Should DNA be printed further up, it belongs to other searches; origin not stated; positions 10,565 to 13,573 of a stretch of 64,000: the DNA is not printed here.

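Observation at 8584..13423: Translationally coupled operon: FAD disulfide oxidoreductase, DedA/TVP38 and a polytopic pentaheme cytochrome c with TPR domain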

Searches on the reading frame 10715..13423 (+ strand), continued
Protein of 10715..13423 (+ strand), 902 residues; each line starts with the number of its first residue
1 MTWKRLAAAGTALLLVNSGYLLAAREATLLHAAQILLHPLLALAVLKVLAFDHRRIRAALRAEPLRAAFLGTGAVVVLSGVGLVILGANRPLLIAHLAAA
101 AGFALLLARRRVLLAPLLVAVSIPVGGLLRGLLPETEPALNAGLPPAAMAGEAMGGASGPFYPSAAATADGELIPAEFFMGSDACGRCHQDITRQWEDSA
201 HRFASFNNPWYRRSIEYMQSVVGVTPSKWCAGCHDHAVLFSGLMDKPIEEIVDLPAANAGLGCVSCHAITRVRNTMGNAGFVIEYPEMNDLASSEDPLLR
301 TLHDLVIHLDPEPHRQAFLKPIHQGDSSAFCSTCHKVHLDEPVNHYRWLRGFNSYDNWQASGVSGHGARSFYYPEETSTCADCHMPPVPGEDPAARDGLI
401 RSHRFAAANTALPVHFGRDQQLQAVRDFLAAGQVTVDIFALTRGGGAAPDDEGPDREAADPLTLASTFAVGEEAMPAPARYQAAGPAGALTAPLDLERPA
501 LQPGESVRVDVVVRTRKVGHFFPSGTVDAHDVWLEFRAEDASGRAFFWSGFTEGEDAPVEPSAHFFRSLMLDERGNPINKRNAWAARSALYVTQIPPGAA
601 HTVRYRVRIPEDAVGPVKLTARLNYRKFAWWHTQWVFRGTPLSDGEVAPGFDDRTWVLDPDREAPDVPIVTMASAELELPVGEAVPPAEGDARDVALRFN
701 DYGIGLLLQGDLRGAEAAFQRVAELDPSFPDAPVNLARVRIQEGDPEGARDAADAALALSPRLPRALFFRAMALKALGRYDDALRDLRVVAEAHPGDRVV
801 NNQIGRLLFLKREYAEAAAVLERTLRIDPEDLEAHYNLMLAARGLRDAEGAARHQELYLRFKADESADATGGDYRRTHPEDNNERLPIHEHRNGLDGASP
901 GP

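Call 19: find_related_loci(query=A1, collection=genome_contigs, flank=10000)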
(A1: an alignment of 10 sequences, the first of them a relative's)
Query A1 (902 aa) in genome_contigs; peptide patterns used: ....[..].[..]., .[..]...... (x = any residue, [..] = any of these).
600 stretches matched a pattern (row limit reached: there are more); 548 encode a relative of the query (tblastn E <= 1e-3); the best 80 are kept; 80 distinct loci.
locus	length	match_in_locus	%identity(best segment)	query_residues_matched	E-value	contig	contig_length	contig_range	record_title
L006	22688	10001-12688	87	1-899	0e+0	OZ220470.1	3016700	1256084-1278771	MAG: Vicinamibacteria bacterium isolate 188da4bf-f1c8-4219-a28b-c38109137c31 genome assembly, chromosome: 1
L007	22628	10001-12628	80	16-896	0e+0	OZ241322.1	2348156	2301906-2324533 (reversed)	MAG: Vicinamibacteria bacterium isolate e57db084-d0b4-413a-9b9d-0a793531acb6 genome assembly, chromosome: 1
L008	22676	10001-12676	73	17-899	0e+0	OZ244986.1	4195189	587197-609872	MAG: Candidatus Marinacidobacterium sp. isolate 3944564f-3231-43fa-8f4a-73563c7b229a genome assembly, chromosome: 1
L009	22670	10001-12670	74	16-895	0e+0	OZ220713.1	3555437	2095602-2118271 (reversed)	MAG: Vicinamibacteria bacterium isolate f5636fb4-303b-4095-abf0-868cc3675b90 genome assembly, chromosome: 1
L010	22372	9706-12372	74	17-895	0e+0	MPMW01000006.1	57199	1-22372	MAG: Acidobacteria bacterium bin61 NODE_961_length_57199_cov_15.9137_ID_1921, whole genome shotgun sequence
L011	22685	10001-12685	75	17-902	0e+0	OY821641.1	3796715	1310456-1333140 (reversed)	MAG: Vicinamibacteria bacterium isolate 8cd05730-cbc4-4aa5-8344-af9f7d824ee9 genome assembly, chromosome: 1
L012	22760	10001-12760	72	1-895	0e+0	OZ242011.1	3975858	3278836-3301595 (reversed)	MAG: Candidatus Marinacidobacterium sp. isolate 9dab93f2-0bd7-4437-a2b9-636a52ee9c7b genome assembly, chromosome: 1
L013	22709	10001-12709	73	11-901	0e+0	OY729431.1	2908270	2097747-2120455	MAG: Vicinamibacteria bacterium isolate 6b1ebb23-bf14-4213-9fd5-2478dc99539b genome assembly, chromosome: 1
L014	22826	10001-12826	69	1-901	0e+0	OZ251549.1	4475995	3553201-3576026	MAG: Candidatus Marinacidobacterium sp. isolate 88176f09-942a-4e48-9e77-24fef9edb6e5 genome assembly, chromosome: 1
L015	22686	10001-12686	74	16-900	0e+0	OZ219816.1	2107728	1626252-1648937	MAG: Vicinamibacteria bacterium isolate 9f2a63bf-6400-4679-989b-6d6b125ab8ea genome assembly, chromosome: 2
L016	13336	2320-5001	54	10-895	0e+0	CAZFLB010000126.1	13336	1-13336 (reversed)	MAG TPA_asm: uncultured Acidobacteriota bacterium isolate SRP092796_co1_581 genome assembly, contig: k141_7926590, whole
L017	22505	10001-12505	57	89-900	0e+0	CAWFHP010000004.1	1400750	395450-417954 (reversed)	MAG: uncultured Acidobacteriota bacterium isolate MFD05684.bin.1.164 genome assembly, contig: contig_19229, whole genome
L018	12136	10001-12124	73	16-713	0e+0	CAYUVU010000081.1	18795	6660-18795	MAG TPA_asm: uncultured Acidobacteriota bacterium isolate SRP338948_co1_9 genome assembly, contig: k141_318956, whole ge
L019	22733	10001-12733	58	5-893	0e+0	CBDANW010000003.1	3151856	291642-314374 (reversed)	MAG: Candidatus Marinacidobacterales bacterium isolate 58ad810b-317c-4b5b-8bc8-0cee20f92245 genome assembly, contig: con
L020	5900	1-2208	62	183-902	0e+0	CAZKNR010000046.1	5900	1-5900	MAG TPA_asm: uncultured Acidobacteriota bacterium isolate binchicken_co165_16 genome assembly, contig: k141_1545396, who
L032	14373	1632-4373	53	5-891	0e+0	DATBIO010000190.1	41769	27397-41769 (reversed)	MAG TPA_asm: Vicinamibacteria bacterium isolate SMAG_U3896 k141_4439123, whole genome shotgun sequence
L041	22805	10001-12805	50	1-902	0e+0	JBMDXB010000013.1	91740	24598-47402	MAG: Vicinamibacterales bacterium isolate FBaNitSoil1_11 FBaNitSoil1_contig13, whole genome shotgun sequence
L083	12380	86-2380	55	140-891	0e+0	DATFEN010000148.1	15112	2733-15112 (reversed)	MAG TPA_asm: Vicinamibacteria bacterium isolate SMAG_U8608 k141_1471330, whole genome shotgun sequence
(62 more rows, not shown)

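Call 39: predict_structure(alignment_id=A2)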
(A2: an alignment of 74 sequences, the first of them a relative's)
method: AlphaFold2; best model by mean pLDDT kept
length: 902 residues; sequences in the alignment: 74
mean_pLDDT: 78.2   pTM: 0.79
mean pLDDT of the five models: 78.2, 78.2, 77.8, 76.8, 76.6
residues with pLDDT >= 90: 270; 70-90: 417; 50-70: 119; < 50: 96
segments of 3 or more residues with pLDDT < 50: 339-365, 446-484, 523-527, 582-588, 864-871, 882-886, 898-902
pLDDT, mean of each block of 10 residues (from residue 1): 83 89 84 92 91 83 88 93 88 90 86 80 80 68 75 75 74 76 78 81 77 79 63 67 77 80 75 66 77 84 89 78 66 56 43 46 50 67 75 79 70 88 85 91 62 39 33 38 61 94 93 76 52 92 93 88 75 68 49 70 91 93 89 89 82 86 92 96 89 95 87 90 96 93 90 97 92 94 96 83 93 96 82 85 95 85 49 54 54 68 33
secondary structure, 60 per line:
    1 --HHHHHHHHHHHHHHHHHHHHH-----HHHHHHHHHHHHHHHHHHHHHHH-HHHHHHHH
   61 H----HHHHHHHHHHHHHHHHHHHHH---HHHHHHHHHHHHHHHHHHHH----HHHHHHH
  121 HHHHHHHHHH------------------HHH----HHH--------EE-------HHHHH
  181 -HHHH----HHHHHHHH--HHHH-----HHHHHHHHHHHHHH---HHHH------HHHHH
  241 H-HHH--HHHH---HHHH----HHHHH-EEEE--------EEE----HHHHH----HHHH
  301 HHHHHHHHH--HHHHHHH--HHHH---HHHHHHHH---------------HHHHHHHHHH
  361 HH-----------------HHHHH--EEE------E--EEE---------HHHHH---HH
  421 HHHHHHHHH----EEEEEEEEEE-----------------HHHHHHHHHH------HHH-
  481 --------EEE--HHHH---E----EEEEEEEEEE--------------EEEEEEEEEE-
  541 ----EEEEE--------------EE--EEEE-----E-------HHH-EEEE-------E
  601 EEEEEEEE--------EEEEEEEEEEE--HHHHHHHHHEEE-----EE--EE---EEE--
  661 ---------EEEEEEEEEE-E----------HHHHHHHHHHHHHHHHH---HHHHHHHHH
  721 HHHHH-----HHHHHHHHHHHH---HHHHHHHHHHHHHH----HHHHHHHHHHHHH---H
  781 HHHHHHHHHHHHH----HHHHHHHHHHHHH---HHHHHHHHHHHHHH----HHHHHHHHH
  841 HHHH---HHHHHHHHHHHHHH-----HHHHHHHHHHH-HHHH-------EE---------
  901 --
elements in order (helices of 4 or more, strands of 3 or more residues): H3-23 H29-51 H53-61 H66-86 H90-109 H114-130 H176-180 H182-185 H190-197 H200-203 H209-222 H226-229 H236-241 H248-251 H255-258 H263-267 E269-272 E281-283 H288-292 H297-309 H312-318 H321-324 H328-335 H351-362 H380-384 E387-389 E399-401 H411-415 H419-429 E434-443 H461-470 E489-491 H494-497 E506-515 E530-539 E545-549 E568-571 E589-592 E600-608 E617-627 H630-638 E639-641 E656-658 E670-679 H692-708 H712-725 H731-742 H746-759 H764-776 H780-793 H798-810 H814-827 H832-844 H848-861 H867-877 H879-882

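Call 41: fold_search(model_id=the predicted structure, library=pdb)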
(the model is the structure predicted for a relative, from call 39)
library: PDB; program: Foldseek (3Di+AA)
matches with E <= 10: 1385; with E <= 0.001: 274
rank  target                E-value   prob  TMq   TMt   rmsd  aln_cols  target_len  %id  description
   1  9qhb                  9.6e-08  1.00  0.18  0.57   1.8       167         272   27  Crystal structure of 16-repeat CTPR protein with eliminated coordination sites (released 2025-10-22)
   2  9qhc_B                1.2e-07  1.00  0.19  0.59  11.5       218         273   26  Crystal structure of 8-repeat CTPR protein with eliminated coordination sites (released 2025-10-22)
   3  8chy                  1.3e-07  1.00  0.18  0.56  10.2       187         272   25  Crystal structure of an 8-repeat consensus TPR superhelix with Zinc. (released 2024-02-21)
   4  5ze8                  2.3e-07  1.00  0.28  0.60   9.2       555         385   16  Crystal structure of a penta-heme cytochrome c552 from Thermochromatium tepidum (released 2018-04-25)
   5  6eou                  4.1e-07  1.00  0.17  0.42   7.3       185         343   26  O-GlcNAc transferase TPR domain with the intellectual disability associated mutation L254F (released 2018-05-09)
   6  1w3b_B                5.3e-07  1.00  0.18  0.42   8.0       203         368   24  The superhelical TPR domain of O-linked GlcNAc transferase reveals structural similarities to importin alpha. (released 2004-09-09)
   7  3vtx_B                1.2e-06  1.00  0.17  0.77   5.4       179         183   18  Crystal structure of MamA protein (released 2012-10-31)
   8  3vtx_A                1.4e-06  1.00  0.17  0.78   2.7       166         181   19  Crystal structure of MamA protein (released 2012-10-31)
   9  9qhc_A                1.8e-06  1.00  0.18  0.55   9.5       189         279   27  Crystal structure of 8-repeat CTPR protein with eliminated coordination sites (released 2025-10-22)
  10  9gzg_A                1.9e-06  1.00  0.17  0.93   1.3       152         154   27  Crystal structure of CTPR4E4 mutant (released 2025-10-15)
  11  3vty_A                1.9e-06  1.00  0.18  0.87   1.8       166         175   19  Crystal structure of MamA (released 2012-10-31)
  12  2ho1_A                3.0e-06  1.00  0.18  0.69  10.3       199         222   22  Functional Characterization of Pseudomonas Aeruginosa pilF (released 2006-07-25)
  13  3vty_D                3.1e-06  1.00  0.17  0.82   2.4       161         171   19  Crystal structure of MamA (released 2012-10-31)
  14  1w3b_A                3.1e-06  1.00  0.18  0.40   9.8       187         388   25  The superhelical TPR domain of O-linked GlcNAc transferase reveals structural similarities to importin alpha. (released 2004-09-09)
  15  2ho1_B                3.7e-06  1.00  0.18  0.67  10.6       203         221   21  Functional Characterization of Pseudomonas Aeruginosa pilF (released 2006-07-25)
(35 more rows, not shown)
